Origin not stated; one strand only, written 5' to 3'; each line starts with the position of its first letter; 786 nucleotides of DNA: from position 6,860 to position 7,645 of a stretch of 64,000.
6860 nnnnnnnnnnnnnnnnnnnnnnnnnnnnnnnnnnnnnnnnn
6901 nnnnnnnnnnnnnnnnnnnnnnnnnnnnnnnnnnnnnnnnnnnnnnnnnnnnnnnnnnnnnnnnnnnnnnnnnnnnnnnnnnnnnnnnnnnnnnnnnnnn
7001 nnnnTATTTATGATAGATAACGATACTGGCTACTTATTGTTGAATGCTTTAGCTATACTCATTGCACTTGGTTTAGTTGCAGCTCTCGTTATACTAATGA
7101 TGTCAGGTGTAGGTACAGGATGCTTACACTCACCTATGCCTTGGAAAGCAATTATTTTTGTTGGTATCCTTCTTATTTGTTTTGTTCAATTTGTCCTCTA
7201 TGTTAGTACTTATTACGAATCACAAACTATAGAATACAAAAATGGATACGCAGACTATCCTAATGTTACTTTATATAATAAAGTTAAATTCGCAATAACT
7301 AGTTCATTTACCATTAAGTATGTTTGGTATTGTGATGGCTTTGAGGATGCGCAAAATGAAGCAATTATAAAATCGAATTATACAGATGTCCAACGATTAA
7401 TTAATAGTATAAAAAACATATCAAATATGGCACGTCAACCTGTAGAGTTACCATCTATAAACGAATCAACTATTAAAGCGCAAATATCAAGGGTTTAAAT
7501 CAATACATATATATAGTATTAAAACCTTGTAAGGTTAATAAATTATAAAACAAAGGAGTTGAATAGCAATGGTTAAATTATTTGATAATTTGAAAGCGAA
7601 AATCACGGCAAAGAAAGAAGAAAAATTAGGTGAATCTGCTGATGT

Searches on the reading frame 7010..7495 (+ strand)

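Call 7: search_protein_families(library=pfam, proteins=[window:7010-7495:+], max_evalue=0.001)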
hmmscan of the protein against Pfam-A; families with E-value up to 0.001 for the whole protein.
window:7010-7495:+ (162 aa): 0 families

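Call 86: search_protein_families(library=phrogs, proteins=[window:7010-7495:+], max_evalue=0.001)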
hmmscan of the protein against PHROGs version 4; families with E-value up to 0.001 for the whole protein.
window:7010-7495:+ (162 aa): 1 family
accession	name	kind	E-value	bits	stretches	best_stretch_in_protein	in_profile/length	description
phrog_19534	-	moron, auxiliary metabolic gene and host takeover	0.00066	19.9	1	2-107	159-267/425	glucosyltransferase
